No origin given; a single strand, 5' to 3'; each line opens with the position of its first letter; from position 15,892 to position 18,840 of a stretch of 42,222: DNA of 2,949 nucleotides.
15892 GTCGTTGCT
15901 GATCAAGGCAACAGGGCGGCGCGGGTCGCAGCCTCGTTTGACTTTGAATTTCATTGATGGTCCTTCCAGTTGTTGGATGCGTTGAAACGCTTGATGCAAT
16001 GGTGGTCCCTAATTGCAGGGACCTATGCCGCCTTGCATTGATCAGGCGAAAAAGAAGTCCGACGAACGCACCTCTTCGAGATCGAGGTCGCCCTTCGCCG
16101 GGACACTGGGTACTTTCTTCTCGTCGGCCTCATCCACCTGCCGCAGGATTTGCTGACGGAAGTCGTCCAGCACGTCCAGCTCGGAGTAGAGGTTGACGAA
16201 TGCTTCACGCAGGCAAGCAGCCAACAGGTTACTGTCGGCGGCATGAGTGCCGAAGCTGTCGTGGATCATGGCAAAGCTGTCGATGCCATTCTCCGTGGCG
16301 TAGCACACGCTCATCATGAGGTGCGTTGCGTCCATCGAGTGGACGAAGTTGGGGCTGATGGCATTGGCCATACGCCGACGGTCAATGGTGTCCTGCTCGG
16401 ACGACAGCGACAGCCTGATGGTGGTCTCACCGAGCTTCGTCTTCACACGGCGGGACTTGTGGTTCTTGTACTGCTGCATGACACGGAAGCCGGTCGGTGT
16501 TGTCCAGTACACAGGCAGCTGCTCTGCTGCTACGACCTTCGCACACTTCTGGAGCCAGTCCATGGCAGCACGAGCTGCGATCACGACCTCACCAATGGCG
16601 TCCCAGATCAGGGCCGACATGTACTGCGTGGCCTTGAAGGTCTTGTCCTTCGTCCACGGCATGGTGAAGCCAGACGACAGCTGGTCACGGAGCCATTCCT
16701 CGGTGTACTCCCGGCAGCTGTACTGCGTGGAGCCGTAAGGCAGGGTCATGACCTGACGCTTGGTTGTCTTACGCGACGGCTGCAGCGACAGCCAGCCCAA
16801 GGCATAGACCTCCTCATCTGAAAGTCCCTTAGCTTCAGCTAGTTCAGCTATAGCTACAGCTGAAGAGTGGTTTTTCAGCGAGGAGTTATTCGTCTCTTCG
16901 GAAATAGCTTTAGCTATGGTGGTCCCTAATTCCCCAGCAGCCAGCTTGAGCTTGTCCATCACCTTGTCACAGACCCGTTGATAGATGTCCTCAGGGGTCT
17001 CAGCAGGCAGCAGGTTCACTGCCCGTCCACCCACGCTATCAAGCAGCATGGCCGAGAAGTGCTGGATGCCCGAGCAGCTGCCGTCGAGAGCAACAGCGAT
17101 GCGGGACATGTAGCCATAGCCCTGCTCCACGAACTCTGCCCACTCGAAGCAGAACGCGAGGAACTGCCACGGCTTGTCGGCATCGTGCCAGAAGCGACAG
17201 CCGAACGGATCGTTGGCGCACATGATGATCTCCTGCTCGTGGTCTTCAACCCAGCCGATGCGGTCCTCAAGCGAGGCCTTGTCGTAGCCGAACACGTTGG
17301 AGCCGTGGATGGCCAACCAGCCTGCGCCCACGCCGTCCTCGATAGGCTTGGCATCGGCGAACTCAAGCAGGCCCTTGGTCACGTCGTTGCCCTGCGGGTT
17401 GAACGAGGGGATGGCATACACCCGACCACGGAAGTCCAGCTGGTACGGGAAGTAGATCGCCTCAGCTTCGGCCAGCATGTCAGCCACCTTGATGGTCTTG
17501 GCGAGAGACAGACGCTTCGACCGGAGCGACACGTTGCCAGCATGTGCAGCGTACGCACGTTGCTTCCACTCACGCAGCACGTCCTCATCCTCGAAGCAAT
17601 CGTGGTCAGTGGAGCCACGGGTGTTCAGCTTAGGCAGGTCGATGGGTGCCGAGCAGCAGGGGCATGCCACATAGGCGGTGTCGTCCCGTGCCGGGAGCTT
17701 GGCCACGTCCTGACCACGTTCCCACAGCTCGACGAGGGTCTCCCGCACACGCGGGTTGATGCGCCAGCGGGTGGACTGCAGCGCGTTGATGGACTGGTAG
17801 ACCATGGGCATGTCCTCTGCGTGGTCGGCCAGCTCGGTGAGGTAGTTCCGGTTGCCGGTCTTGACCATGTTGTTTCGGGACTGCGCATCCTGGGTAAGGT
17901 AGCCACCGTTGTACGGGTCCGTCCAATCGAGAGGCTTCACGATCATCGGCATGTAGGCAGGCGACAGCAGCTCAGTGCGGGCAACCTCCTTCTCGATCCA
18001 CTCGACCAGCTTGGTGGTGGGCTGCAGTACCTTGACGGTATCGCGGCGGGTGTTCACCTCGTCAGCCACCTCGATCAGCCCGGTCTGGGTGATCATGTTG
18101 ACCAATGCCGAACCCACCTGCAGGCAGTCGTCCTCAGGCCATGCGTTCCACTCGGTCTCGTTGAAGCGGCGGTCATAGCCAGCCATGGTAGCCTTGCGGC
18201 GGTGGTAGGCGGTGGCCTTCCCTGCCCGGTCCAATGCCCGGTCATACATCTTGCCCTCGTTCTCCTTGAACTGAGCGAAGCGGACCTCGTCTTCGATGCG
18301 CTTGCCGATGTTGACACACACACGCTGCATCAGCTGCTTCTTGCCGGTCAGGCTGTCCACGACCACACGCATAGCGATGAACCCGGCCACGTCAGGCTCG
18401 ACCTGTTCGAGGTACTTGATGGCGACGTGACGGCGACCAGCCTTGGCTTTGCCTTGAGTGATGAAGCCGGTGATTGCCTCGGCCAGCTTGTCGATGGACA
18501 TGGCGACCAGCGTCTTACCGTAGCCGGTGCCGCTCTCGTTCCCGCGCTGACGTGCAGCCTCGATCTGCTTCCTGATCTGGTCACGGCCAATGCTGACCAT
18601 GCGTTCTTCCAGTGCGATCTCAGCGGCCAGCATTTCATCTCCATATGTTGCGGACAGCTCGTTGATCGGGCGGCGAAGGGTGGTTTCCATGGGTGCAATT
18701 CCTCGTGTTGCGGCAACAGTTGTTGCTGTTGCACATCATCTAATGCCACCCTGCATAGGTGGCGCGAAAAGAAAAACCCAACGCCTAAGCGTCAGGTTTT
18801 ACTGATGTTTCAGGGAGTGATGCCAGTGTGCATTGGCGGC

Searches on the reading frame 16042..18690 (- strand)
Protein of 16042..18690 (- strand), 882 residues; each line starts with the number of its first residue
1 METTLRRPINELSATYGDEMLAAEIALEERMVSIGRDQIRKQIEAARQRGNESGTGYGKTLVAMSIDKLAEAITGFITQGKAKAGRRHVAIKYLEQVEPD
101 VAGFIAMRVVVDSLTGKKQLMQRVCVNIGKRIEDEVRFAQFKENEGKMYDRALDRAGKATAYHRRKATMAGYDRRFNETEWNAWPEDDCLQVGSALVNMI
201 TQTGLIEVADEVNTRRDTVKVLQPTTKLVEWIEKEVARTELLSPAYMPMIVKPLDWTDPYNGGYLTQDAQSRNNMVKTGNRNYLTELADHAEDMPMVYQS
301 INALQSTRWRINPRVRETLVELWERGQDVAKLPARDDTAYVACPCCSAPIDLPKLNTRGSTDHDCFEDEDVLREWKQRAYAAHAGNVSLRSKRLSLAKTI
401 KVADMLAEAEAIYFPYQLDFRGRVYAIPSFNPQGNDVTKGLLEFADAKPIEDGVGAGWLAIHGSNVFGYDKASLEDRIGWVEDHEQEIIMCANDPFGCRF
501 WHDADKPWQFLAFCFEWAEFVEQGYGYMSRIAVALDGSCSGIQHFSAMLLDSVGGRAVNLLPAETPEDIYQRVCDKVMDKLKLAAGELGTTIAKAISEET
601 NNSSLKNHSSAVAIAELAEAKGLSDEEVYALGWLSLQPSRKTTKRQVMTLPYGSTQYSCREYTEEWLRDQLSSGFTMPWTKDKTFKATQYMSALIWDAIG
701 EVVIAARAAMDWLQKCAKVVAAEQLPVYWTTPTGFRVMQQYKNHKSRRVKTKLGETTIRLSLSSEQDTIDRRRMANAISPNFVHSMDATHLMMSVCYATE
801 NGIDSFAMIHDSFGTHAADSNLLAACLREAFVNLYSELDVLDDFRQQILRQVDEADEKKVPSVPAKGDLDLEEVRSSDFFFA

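Call 9: search_protein_families(library=pfam, proteins=[window:16042-18690:-], max_evalue=0.01)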
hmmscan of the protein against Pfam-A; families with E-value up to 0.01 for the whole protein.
window:16042-18690:- (882 aa): 2 families
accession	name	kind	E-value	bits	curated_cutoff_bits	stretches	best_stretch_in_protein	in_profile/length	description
PF00940.24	RNA_pol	-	9.1e-115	384.4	22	1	454-854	6-374/448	DNA-dependent RNA polymerase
PF14700.11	RPOL_N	-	3.5e-27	96.1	30.1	1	26-305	4-333/334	DNA-directed RNA polymerase N-terminal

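Call 12: find_related_loci(query=window:16042-18690:-, collection=viral_contigs, flank=6000)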
Query window:16042-18690:- (882 aa) in viral_contigs; peptide patterns used: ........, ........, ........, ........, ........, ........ (x = any residue, [..] = any of these).
14 stretches matched a pattern; 13 encode a relative of the query (tblastn E <= 1e-3); 13 distinct loci.
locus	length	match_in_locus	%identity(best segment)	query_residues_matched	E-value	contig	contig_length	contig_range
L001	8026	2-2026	67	205-882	0e+0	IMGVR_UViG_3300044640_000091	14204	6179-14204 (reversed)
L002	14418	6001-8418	40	27-882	0e+0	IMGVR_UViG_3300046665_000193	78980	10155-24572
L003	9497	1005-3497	39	3-882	0e+0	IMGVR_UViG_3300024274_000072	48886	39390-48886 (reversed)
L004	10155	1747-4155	39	24-882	0e+0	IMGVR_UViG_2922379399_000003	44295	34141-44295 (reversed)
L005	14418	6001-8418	40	27-882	0e+0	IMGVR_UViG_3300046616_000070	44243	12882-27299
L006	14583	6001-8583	34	3-881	1e-150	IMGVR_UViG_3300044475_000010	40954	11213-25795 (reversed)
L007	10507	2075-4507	35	21-882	4e-146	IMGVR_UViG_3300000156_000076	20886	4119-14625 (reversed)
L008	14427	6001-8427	34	24-882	1e-141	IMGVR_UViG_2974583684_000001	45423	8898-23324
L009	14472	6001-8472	34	24-882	6e-136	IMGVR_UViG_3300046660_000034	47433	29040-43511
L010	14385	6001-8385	32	48-882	1e-126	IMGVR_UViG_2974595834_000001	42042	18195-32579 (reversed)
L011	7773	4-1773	36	240-881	4e-115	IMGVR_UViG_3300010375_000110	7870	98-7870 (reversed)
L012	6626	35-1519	39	347-882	3e-111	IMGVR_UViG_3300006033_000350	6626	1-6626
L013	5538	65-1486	39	367-881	5e-105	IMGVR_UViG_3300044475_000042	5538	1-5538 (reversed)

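Call 18: find_related_loci(query=window:16042-18690:-, collection=genome_contigs, flank=8000)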
Query window:16042-18690:- (882 aa) in genome_contigs; peptide patterns used: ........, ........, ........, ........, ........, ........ (x = any residue, [..] = any of these).
39 stretches matched a pattern, but none encodes a relative of the query by tblastn (E <= 1e-3).

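Call 40: search_protein_families(library=phrogs, proteins=[L005:3639-4019:+, L005:3166-3516:+, L005:2545-2961:+, L005:1458-2612:+, L005:5497-5682:+, L005:5580-6083:+], max_evalue=0.01)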
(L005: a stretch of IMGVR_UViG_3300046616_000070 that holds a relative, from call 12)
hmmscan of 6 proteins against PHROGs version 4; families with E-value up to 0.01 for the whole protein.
L005:3639-4019:+ (126 aa): 2 families
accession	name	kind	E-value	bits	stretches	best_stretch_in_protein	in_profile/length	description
phrog_9665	-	transcription regulation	8.1e-16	59.1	1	18-125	10-117/118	transcriptional regulator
phrog_1373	-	transcription regulation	0.0026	18.8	1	17-75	41-97/166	transcriptional regulator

L005:3166-3516:+ (116 aa): 0 families

L005:2545-2961:+ (138 aa): 0 families

L005:1458-2612:+ (384 aa): 2 families
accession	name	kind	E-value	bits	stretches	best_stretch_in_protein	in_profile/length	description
phrog_15752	-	other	5.5e-14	53.1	1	199-283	58-138/260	protein kinase; inhibitor of host transcription; positively regulates RNaseIII; negatively on RNaseE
phrog_2828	-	other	1.8e-09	38.2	1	203-362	63-216/366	serine-threonine kinase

L005:5497-5682:+ (61 aa): 0 families

L005:5580-6083:+ (167 aa): 1 family
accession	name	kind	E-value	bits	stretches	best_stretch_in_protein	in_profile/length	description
phrog_19233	-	unknown function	0.0043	17.9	1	51-105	31-87/136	-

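Call 41: search_protein_families(library=pfam, proteins=[L005:3639-4019:+, L005:3166-3516:+, L005:2545-2961:+, L005:1458-2612:+, L005:4039-5121:+], max_evalue=0.01)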
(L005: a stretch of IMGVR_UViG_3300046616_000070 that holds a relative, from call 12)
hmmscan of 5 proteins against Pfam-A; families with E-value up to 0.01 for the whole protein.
L005:3639-4019:+ (126 aa): 4 families
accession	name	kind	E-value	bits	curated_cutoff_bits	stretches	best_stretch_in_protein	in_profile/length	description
PF12802.13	MarR_2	-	8.2e-09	35.9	27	1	37-82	2-48/61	MarR family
PF01047.28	MarR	-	8.2e-07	29.3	24.6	1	38-77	1-40/59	MarR family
PF13412.12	HTH_24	-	0.0014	18.6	21.9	1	43-80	6-43/48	Winged helix-turn-helix DNA-binding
PF01381.28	HTH_3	-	0.0049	17.3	23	1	52-75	7-30/55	Helix-turn-helix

L005:3166-3516:+ (116 aa): 0 families

L005:2545-2961:+ (138 aa): 0 families

L005:1458-2612:+ (384 aa): 0 families

L005:4039-5121:+ (360 aa): 3 families
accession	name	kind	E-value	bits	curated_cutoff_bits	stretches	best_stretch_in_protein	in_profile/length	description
PF00589.27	Phage_integrase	-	8.2e-13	48.9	27.1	1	185-317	24-166/172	Phage integrase family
PF13495.12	Phage_int_SAM_4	-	1.2e-05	26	27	1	89-144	27-80/85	Phage integrase, N-terminal SAM-like domain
PF02899.23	Phage_int_SAM_1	-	0.0054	17.4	22.3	0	110-140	1-31/83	Phage integrase, N-terminal SAM-like domain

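Call 76: find_homologous_proteins(query=window:16042-18690:-, max_evalue=1e-100)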
Query window:16042-18690:- (882 aa): 316 proteins with E <= 1e-100 among 8000 candidates; the best 120 are listed.
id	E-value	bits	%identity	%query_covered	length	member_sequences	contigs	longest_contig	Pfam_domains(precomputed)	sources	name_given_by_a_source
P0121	0.0e+0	2033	100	100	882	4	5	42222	PF14700.12,PF00940.25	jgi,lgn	jgi:DNA-directed RNA polymerase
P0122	0.0e+0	1712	83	100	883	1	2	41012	PF14700.12,PF00940.25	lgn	-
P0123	0.0e+0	1451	70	100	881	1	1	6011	PF14700.12,PF00940.25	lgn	-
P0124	0.0e+0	1437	69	100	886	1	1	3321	PF14700.12,PF00940.25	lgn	-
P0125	0.0e+0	1435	69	100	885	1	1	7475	PF14700.12,PF00940.25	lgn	-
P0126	0.0e+0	1429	69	100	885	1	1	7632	PF14700.12,PF00940.25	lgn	-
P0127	0.0e+0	1423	69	100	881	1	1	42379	PF14700.12,PF00940.25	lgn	-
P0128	0.0e+0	1418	68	100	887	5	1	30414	PF14700.12,PF00940.25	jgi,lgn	jgi:DNA-directed RNA polymerase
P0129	0.0e+0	1409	67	100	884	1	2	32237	PF14700.12,PF00940.25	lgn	-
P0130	0.0e+0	1388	67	100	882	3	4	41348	PF14700.12,PF00940.25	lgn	-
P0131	0.0e+0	1372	66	100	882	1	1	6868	PF14700.12,PF00940.25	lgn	-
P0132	0.0e+0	1369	66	100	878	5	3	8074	PF14700.12,PF00940.25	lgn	-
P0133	0.0e+0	1368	66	100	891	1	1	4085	PF14700.12,PF00940.25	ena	-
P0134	0.0e+0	1364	66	100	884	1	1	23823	PF14700.12,PF00940.25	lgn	-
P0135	0.0e+0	1358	66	100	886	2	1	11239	PF14700.12,PF00940.25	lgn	-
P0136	0.0e+0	1355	66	100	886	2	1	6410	PF14700.12,PF00940.25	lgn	-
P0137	0.0e+0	1332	66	100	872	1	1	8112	PF14700.12,PF00940.25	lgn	-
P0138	0.0e+0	1318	65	100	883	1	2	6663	PF14700.12,PF00940.25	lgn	-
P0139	0.0e+0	1294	64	100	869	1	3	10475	PF14700.12,PF00940.25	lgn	-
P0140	0.0e+0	1288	63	100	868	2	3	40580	PF14700.12,PF00940.25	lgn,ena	-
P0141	0.0e+0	1285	64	100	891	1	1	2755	PF14700.12,PF00940.25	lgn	-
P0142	0.0e+0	1282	62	100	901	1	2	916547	PF14700.12,PF00940.25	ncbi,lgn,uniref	ncbi:DNA-directed RNA polymerase [Pseudovibrio ascidiaceicola]|uniref:DNA-directed RNA polymerase n=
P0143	0.0e+0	1275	63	100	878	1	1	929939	PF14700.12,PF00940.25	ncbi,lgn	ncbi:MAG: DNA-directed RNA polymerase [Pseudomonadota bacterium]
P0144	0.0e+0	1272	62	100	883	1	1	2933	PF14700.12,PF00940.25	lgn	-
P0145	0.0e+0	1266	63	100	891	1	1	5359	PF14700.12,PF00940.25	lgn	-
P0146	0.0e+0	1264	60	100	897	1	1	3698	PF14700.12,PF00940.25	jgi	jgi:DNA-directed RNA polymerase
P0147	0.0e+0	1253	61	99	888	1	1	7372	PF14700.12,PF00940.25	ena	-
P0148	0.0e+0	1249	62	99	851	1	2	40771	PF14700.12,PF00940.25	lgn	-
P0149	0.0e+0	1237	60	100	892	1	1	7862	PF14700.12,PF00940.25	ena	-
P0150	0.0e+0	1232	61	99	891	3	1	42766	PF14700.12,PF00940.25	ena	-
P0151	0.0e+0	1230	61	100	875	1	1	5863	PF14700.12,PF00940.25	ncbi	-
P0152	0.0e+0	1218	59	99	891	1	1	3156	PF14700.12,PF00940.25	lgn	-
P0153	0.0e+0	1214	60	100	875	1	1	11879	PF14700.12,PF00940.25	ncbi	-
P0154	0.0e+0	1204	60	100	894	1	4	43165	PF14700.12,PF00940.25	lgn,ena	-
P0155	0.0e+0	1201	60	100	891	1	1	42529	PF14700.12,PF00940.25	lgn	-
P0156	0.0e+0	1197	60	100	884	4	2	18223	PF14700.12,PF00940.25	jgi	-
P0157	0.0e+0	1191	58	100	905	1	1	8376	PF14700.12,PF00940.25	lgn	-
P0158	0.0e+0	1171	58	100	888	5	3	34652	PF14700.12,PF00940.25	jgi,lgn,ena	-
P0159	0.0e+0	1166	57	100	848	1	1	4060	PF14700.12,PF00940.25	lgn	-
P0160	0.0e+0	1158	59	100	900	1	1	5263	PF14700.12,PF00940.25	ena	-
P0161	0.0e+0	1021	68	72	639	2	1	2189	PF14700.12,PF00940.25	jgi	jgi:DNA-directed RNA polymerase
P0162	4.9e-272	923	48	99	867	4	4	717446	PF14700.12,PF00940.25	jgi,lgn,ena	-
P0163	7.2e-269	913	67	67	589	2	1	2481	PF00940.25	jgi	jgi:DNA-directed RNA polymerase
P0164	8.0e-269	912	49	99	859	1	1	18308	PF14700.12,PF00940.25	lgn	-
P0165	2.7e-268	911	48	99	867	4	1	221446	PF14700.12,PF00940.25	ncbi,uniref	ncbi:DNA-directed RNA polymerase [Thalassospira sp. MBR-102]|uniref:DNA-directed RNA polymerase n=1 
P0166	7.0e-257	873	47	99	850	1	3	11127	PF14700.12,PF00940.25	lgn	-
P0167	2.9e-254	864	46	98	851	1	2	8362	PF14700.12,PF00940.25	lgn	-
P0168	1.8e-241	822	46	97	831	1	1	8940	PF14700.12,PF00940.25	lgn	-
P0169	6.2e-234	797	45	99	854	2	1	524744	PF14700.12,PF00940.25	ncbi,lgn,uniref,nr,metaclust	ncbi:DNA-directed RNA polymerase [Desulfovibrio oxyclinae]|uniref:DNA-directed RNA polymerase n=1 Ta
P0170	5.9e-230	784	45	97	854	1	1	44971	PF14700.12,PF00940.25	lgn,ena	-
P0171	4.5e-227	774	43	98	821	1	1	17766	PF14700.12,PF00940.25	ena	-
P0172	3.7e-225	768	42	98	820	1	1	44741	PF14700.12,PF00940.25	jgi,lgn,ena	-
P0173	3.0e-222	758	43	97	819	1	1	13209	PF14700.12,PF00940.25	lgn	-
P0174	1.2e-221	756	44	98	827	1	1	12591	PF14700.12,PF00940.25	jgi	jgi:DNA-directed RNA polymerase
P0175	2.2e-220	752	44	98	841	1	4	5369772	PF14700.12,PF00940.25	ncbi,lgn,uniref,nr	ncbi:DNA-directed RNA polymerase [Azorhizobium caulinodans ORS 571]|uniref:DNA-directed RNA polymera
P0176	2.9e-220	752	42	98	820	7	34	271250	PF14700.12,PF00940.25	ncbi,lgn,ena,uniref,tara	ncbi:DNA-directed RNA polymerase [uncultured Pseudosulfitobacter sp.]|uniref:DNA-directed RNA polyme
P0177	3.5e-220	752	43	98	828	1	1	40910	PF14700.12,PF00940.25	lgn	-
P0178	1.0e-219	750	43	98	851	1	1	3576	PF14700.12,PF00940.25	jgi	-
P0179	1.8e-218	746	43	98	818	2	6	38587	PF14700.12,PF00940.25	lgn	-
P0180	4.3e-218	745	42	98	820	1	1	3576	PF14700.12,PF00940.25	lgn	-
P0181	6.0e-216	738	42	97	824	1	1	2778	PF14700.12,PF00940.25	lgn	-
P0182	1.2e-215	736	43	100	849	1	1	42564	PF14700.12,PF00940.25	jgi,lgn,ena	-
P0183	2.1e-214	732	43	98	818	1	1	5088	PF14700.12,PF00940.25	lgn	-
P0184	2.7e-213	729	43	97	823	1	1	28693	PF14700.12,PF00940.25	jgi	jgi:DNA-directed RNA polymerase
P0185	6.0e-213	728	41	98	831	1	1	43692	PF14700.12,PF00940.25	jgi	jgi:DNA-directed RNA polymerase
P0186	5.0e-210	718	41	98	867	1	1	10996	PF14700.12,PF00940.25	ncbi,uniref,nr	ncbi:DNA-directed RNA polymerase [Telmatospirillum sp. J64-1]|uniref:DNA-directed RNA polymerase n=1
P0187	2.2e-208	712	43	97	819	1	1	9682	PF14700.12,PF00940.25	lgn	-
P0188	5.7e-207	708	43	97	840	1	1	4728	PF14700.12,PF00940.25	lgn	-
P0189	1.6e-205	703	41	98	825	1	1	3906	PF14700.12,PF00940.25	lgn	-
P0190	2.6e-205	702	44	97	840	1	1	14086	PF14700.12,PF00940.25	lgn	-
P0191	4.5e-205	702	41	98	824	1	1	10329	PF14700.12,PF00940.25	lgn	-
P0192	3.6e-204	699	42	97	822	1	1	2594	PF14700.12,PF00940.25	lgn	-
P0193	7.1e-204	698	42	97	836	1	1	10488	PF14700.12,PF00940.25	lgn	-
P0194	7.3e-204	698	42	98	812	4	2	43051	PF14700.12,PF00940.25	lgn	-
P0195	1.3e-203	697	41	100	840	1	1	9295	PF14700.12,PF00940.25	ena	-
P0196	6.7e-203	694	41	97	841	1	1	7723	PF14700.12,PF00940.25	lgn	-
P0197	1.1e-202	694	41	99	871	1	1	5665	PF14700.12,PF00940.25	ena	-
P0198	1.6e-202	693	41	97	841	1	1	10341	PF14700.12,PF00940.25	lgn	-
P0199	5.0e-201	688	41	98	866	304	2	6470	PF14700.12,PF00940.25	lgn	-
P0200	7.0e-200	684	40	98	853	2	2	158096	PF14700.12,PF00940.25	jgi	-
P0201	2.1e-199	683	40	98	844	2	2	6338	PF14700.12,PF00940.25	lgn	-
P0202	2.6e-199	682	41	98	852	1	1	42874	PF14700.12,PF00940.25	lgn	-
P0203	3.2e-199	682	42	97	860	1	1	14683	PF14700.12,PF00940.25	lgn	-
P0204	1.1e-197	677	40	98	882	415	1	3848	PF14700.12,PF00940.25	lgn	-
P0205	1.7e-197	676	41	98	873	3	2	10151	PF14700.12,PF00940.25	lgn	-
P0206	2.0e-197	676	41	97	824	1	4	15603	PF14700.12,PF00940.25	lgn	-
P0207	3.3e-196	672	41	97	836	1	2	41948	PF14700.12,PF00940.25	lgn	-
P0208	4.6e-196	672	41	100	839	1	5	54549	PF14700.12,PF00940.25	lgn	-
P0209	6.0e-196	671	41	97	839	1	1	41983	PF14700.12,PF00940.25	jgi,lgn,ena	-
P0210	7.5e-196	671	39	98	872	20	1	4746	PF14700.12,PF00940.25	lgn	-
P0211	1.6e-195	670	40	98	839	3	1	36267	PF14700.12,PF00940.25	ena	-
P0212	1.8e-195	670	41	99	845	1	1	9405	PF14700.12,PF00940.25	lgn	-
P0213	6.7e-195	668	39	97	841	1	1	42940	PF14700.12,PF00940.25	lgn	-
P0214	2.6e-194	666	40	98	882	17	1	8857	PF14700.12,PF00940.25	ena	-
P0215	2.7e-194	666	39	97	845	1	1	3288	PF14700.12,PF00940.25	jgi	jgi:DNA-directed RNA polymerase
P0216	3.5e-194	666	40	99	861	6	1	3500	PF14700.12,PF00940.25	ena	-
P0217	1.0e-193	664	39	98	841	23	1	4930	PF14700.12,PF00940.25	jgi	-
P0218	2.0e-193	663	39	97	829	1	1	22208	PF14700.12,PF00940.25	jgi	jgi:DNA-directed RNA polymerase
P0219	6.3e-193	661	40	98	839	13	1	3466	PF14700.12,PF00940.25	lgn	-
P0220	1.8e-192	660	40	98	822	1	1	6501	PF14700.12,PF00940.25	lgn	-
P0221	2.9e-191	656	39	98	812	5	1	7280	PF14700.12,PF00940.25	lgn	-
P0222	5.3e-191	655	39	99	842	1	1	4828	PF14700.12,PF00940.25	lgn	-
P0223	8.2e-191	654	39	98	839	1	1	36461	PF14700.12,PF00940.25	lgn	-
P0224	1.2e-190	654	39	98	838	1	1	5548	PF14700.12,PF00940.25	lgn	-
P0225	5.1e-190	652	40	97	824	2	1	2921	PF14700.12,PF00940.25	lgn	-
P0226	5.2e-190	652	39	98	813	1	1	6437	PF14700.12,PF00940.25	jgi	jgi:DNA-directed RNA polymerase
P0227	7.9e-189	648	39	97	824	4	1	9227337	PF14700.12,PF00940.25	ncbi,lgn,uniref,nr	ncbi:DNA-directed RNA polymerase [Bradyrhizobium sp. CCGB20]|uniref:DNA-directed RNA polymerase n=1 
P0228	8.4e-189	648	38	97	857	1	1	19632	PF14700.12,PF00940.25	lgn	-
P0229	2.6e-188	646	41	92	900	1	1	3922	PF14700.12,PF00940.25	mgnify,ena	mgnify:CR=1 FL=1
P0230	3.8e-188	646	40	98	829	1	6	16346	PF14700.12,PF00940.25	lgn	-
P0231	5.7e-188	645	38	100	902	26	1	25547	PF14700.12,PF00940.25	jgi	jgi:DNA-directed RNA polymerase, mitochondrial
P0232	7.6e-188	645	39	98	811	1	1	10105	PF14700.12,PF00940.25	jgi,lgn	-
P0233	1.1e-187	644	39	97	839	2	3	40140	PF14700.12,PF00940.25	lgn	-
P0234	3.7e-187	642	40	98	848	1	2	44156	PF14700.12,PF00940.25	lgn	-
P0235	6.7e-187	641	39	98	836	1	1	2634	PF14700.12,PF00940.25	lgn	-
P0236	3.9e-186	639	39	98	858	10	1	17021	PF14700.12,PF00940.25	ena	-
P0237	5.0e-186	639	38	97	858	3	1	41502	PF14700.12,PF00940.25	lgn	-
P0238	1.1e-185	637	39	97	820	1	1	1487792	PF14700.12,PF00940.25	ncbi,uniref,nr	ncbi:T3/T7 RNA polymerase [Bradyrhizobium sp. 83012]|uniref:DNA-directed RNA polymerase n=1 Tax=Brad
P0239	1.8e-185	637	39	97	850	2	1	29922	PF14700.12,PF00940.25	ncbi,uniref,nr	ncbi:MAG: DNA-dependent RNA polymerase [Desulfovibrio sp.]|uniref:DNA-directed RNA polymerase n=1 Ta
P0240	2.6e-185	636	40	98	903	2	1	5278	PF14700.12,PF00940.25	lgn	-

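Call 77: find_encoding_contigs(protein=P0142, flank=3000, max_places=1)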
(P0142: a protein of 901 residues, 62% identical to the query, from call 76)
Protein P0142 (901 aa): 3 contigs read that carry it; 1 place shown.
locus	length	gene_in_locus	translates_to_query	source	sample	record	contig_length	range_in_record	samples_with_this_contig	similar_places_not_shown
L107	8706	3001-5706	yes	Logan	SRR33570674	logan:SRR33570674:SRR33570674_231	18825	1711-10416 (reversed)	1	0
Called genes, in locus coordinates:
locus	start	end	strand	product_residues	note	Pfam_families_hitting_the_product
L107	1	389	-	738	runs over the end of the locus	PF05228:CHASE4 (weak), PF00990:GGDEF, PF00563:EAL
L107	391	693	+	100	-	-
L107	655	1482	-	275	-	PF20582:UPF0758_N (weak), PF04002:RadC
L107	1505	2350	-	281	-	PF00557:Peptidase_M24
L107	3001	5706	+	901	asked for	PF14700:RPOL_N, PF00940:RNA_pol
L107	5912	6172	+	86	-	-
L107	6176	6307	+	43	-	-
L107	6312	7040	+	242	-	PF21265:SBB_T7 (weak)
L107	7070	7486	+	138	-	PF05367:Phage_endo_I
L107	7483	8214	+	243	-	PF01510:Amidase_2, PF01476:LysM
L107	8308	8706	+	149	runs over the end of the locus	PF14090:HTH_39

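Call 92: find_related_loci(query=L005:4039-5118:+, collection=viral_contigs, flank=10000)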
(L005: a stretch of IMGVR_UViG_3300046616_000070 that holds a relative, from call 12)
Query L005:4039-5118:+ (360 aa) in viral_contigs; peptide patterns used: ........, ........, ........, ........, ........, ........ (x = any residue, [..] = any of these).
60 stretches matched a pattern; 50 encode a relative of the query (tblastn E <= 1e-3); 50 distinct loci.
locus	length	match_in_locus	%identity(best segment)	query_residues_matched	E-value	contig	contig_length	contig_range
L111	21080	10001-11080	100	1-360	0e+0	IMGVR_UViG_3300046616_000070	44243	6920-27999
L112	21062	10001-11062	96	1-355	0e+0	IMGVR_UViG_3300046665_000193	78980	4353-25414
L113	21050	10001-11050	94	1-350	0e+0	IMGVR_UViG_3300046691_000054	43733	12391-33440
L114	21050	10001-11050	94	1-350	0e+0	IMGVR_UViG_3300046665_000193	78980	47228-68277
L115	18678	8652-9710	77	1-352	0e+0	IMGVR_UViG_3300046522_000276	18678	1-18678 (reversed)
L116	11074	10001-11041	79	1-347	0e+0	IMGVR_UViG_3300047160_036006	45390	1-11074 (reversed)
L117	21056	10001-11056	76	1-351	0e+0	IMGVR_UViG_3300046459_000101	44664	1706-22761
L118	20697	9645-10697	78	1-354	0e+0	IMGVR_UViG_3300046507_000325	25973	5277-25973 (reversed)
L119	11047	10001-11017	44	1-336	1e-79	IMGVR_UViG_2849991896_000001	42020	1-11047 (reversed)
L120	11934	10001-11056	40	1-347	1e-79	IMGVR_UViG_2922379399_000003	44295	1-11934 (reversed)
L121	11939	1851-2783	30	1-317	7e-29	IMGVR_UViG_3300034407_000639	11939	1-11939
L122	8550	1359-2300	29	6-319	5e-28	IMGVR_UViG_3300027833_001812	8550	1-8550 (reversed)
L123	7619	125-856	33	80-319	8e-28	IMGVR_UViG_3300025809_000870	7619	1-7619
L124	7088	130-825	33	92-319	3e-25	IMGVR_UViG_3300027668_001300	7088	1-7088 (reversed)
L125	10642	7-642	33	113-319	2e-23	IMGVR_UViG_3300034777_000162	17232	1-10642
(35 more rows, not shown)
